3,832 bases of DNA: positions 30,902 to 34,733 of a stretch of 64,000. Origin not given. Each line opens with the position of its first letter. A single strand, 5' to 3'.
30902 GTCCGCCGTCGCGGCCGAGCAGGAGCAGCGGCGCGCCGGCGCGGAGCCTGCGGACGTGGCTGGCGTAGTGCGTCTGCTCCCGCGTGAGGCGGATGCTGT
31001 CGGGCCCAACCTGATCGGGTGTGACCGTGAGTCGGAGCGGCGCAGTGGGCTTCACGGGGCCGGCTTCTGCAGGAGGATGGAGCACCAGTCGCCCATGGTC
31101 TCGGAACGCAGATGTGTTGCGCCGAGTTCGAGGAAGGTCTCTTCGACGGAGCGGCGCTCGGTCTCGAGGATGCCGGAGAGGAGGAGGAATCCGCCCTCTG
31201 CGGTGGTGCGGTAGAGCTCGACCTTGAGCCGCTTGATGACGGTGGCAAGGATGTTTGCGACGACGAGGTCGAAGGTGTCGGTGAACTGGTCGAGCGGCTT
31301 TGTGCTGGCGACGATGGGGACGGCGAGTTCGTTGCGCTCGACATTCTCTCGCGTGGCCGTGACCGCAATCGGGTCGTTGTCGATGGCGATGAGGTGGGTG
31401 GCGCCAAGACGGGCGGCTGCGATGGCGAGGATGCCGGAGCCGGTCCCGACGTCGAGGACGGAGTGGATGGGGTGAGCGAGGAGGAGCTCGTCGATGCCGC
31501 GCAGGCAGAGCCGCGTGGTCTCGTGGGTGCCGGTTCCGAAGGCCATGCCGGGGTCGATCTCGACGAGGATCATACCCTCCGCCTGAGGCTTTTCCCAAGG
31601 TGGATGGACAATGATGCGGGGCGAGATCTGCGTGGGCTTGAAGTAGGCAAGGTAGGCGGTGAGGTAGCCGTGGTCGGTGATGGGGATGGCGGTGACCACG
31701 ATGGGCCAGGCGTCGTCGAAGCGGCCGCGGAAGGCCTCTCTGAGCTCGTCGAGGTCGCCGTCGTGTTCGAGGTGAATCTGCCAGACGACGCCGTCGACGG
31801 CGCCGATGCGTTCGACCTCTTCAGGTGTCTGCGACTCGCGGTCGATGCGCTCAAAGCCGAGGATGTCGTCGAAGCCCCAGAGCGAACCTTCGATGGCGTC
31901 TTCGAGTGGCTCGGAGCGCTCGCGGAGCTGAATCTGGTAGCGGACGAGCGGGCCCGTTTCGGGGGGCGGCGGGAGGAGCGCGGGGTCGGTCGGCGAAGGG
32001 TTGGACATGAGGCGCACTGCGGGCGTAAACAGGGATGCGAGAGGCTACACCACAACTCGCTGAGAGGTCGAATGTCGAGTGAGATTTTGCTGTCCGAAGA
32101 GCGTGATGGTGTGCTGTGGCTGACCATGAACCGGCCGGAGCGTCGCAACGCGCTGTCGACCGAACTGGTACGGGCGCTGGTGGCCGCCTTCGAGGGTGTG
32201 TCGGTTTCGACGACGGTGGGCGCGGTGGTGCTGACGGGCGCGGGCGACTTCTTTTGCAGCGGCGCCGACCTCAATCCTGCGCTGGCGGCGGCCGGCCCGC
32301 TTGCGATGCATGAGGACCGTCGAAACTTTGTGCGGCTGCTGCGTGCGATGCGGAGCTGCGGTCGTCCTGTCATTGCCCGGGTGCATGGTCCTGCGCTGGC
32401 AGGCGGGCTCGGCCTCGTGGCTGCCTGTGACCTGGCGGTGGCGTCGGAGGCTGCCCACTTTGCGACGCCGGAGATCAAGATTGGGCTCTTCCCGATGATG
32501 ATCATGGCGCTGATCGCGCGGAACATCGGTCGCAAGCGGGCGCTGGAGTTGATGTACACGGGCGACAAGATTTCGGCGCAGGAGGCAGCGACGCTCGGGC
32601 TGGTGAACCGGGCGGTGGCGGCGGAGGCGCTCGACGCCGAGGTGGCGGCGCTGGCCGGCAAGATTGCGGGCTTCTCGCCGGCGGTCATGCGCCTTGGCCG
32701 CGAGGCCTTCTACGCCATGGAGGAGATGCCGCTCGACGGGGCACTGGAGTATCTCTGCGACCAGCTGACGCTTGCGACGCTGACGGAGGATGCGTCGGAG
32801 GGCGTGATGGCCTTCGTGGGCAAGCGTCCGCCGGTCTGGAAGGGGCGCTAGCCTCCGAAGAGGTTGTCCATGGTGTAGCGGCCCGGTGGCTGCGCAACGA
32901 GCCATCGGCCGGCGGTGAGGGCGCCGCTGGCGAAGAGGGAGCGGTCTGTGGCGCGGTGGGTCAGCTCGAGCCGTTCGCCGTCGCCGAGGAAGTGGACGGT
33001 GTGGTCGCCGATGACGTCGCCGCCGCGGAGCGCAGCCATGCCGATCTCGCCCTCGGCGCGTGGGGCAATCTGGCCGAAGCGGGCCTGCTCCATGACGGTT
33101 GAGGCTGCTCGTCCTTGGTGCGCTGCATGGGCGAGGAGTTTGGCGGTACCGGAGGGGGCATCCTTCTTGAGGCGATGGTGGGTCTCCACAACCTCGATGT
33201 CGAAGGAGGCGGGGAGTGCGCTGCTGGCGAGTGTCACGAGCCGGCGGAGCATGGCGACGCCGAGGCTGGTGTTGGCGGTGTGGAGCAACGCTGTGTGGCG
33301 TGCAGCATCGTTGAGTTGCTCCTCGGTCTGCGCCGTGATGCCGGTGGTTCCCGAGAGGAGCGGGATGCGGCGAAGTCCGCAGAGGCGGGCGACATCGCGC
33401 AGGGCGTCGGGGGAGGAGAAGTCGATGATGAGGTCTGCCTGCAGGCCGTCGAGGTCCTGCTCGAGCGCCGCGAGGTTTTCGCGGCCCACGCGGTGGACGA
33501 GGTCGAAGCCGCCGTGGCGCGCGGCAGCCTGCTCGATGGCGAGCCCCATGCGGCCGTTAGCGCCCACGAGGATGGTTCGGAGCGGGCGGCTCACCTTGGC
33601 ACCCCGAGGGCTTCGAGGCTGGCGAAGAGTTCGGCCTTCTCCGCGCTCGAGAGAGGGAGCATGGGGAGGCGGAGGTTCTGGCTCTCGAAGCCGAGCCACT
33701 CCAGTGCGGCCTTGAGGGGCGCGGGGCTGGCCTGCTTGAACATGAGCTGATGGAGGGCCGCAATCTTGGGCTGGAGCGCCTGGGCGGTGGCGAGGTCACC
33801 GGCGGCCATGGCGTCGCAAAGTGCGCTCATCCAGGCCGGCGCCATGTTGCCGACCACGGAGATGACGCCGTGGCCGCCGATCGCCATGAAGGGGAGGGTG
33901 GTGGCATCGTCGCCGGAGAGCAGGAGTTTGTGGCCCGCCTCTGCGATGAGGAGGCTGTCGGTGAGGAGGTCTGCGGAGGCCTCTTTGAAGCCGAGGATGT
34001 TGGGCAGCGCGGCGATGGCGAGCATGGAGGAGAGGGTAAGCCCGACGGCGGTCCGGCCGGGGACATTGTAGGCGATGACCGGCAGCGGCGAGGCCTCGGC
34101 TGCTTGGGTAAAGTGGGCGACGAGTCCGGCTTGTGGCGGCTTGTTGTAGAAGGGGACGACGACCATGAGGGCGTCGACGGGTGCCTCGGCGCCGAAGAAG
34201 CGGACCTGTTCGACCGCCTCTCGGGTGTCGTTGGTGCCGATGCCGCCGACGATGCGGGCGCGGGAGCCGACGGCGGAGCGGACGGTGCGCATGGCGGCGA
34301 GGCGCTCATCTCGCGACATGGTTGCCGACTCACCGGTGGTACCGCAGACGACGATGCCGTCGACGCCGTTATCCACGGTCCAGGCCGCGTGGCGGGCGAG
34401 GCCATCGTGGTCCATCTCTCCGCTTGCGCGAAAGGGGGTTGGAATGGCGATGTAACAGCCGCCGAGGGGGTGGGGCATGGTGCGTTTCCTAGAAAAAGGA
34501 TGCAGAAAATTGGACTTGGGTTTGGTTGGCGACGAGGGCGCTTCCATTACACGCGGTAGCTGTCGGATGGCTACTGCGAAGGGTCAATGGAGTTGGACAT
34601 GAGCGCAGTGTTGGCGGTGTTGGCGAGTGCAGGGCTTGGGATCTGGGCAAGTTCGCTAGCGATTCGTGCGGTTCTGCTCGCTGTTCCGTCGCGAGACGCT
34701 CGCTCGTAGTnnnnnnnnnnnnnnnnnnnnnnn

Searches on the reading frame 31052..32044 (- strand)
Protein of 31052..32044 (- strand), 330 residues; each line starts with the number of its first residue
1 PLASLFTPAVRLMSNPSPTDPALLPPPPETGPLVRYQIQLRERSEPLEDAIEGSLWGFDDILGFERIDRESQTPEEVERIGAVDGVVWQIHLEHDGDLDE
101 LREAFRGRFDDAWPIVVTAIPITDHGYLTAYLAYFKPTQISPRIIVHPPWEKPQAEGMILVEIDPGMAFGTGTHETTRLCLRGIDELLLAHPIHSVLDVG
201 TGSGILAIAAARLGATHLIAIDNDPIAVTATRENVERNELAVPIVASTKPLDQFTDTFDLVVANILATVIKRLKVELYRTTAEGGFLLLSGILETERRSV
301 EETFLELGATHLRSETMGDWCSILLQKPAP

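Call 34: search_protein_families(library=pfam, proteins=[window:31052-32044:-], max_evalue=0.001)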
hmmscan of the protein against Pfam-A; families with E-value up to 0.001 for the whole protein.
window:31052-32044:- (330 aa): 9 families
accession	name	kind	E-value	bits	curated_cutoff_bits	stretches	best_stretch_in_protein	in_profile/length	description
PF06325.19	PrmA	-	6.1e-65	220.1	22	1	121-327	91-295/296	Ribosomal protein L11 methyltransferase (PrmA)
PF13649.12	Methyltransf_25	-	1.4e-09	38.9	27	1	196-285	1-97/97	Methyltransferase domain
PF05175.20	MTS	-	4.4e-09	36.6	23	1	192-264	31-105/170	Methyltransferase small domain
PF08241.18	Methyltransf_11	-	2.8e-08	34.7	21.2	1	197-288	1-94/95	Methyltransferase domain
PF13847.12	Methyltransf_31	-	5.4e-07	29.8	27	1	195-267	6-85/145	Methyltransferase domain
PF13489.12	Methyltransf_23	-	1.1e-05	25.7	27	1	174-294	3-121/164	Methyltransferase domain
PF08242.18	Methyltransf_12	-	0.00012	23.2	30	1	197-267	1-75/98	Methyltransferase domain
PF02475.24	TRM5-TYW2_MTfase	-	0.0002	21.8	28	1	194-271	38-118/164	TRM5/TYW2 methyltransferase domain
PF03602.21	Cons_hypoth95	-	0.00038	20.6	24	1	194-240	43-89/182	Conserved hypothetical protein 95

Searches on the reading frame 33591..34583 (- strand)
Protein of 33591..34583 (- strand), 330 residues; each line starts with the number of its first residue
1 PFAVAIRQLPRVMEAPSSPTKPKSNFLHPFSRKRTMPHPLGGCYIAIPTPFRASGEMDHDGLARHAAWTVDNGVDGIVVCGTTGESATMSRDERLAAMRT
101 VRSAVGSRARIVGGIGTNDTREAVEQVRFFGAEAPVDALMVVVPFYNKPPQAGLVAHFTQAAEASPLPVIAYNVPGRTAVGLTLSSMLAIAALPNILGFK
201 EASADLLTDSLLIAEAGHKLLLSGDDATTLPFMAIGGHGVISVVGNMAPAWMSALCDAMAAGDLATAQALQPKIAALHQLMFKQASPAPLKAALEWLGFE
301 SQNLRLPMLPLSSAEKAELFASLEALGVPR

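Call 34: search_protein_families(library=pfam, proteins=[window:33591-34583:-], max_evalue=0.001)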
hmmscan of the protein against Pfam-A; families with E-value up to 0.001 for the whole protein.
window:33591-34583:- (330 aa): 1 family
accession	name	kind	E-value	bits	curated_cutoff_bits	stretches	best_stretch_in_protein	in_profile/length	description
PF00701.28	DHDPS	-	2.2e-75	253.5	22.1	1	41-325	3-288/289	Dihydrodipicolinate synthetase family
